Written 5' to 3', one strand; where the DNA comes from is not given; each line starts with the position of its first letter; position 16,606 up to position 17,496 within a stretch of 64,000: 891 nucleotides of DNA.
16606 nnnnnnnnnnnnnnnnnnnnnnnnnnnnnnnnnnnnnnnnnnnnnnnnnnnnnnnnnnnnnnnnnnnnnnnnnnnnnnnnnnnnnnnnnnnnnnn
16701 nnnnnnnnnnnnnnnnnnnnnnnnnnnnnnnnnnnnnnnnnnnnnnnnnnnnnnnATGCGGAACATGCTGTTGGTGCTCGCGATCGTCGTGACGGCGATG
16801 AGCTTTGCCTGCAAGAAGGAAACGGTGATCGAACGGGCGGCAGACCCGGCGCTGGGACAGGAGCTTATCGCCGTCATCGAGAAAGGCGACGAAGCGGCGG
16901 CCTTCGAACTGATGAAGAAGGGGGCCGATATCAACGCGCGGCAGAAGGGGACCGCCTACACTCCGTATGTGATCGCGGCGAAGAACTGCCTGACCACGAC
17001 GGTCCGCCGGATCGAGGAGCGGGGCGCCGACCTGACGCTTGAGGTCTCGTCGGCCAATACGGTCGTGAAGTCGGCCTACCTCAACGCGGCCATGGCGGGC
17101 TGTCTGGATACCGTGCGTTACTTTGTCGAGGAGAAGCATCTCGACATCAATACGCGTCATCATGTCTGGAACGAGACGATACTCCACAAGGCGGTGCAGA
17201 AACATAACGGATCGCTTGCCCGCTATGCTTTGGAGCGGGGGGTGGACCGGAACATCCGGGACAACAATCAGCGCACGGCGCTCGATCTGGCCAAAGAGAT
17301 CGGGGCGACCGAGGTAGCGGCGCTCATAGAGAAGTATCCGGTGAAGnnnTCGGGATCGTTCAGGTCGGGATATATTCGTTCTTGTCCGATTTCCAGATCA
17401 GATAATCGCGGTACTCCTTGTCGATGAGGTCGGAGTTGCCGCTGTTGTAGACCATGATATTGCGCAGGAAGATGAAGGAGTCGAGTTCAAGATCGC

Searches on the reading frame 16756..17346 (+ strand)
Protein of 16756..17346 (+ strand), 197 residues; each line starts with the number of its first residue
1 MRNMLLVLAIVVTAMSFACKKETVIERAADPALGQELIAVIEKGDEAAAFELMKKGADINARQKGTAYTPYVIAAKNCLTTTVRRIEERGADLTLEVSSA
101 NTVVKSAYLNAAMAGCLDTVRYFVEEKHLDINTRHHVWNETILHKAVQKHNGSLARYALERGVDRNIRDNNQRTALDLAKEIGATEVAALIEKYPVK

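Call 56: search_protein_families(library=pfam, proteins=[window:16756-17346:+], max_evalue=0.001)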
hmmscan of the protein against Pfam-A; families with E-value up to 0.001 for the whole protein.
window:16756-17346:+ (197 aa): 5 families
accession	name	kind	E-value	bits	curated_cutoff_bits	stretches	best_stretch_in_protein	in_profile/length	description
PF12796.13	Ank_2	-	6.1e-14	52.8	27.3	2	110-189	3-77/90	Ankyrin repeats (3 copies)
PF13637.12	Ank_4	-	4.4e-11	43.2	22.7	1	110-159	3-50/50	Ankyrin repeats (many copies)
PF13857.12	Ank_5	-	9.3e-11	42.3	27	1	139-179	16-56/56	Ankyrin repeats (many copies)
PF00023.36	Ank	-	1.5e-08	34.9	21.1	0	140-170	3-33/33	Ankyrin repeat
PF13606.12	Ank_3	-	2.1e-08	34.1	22.3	0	139-167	2-30/30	Ankyrin repeat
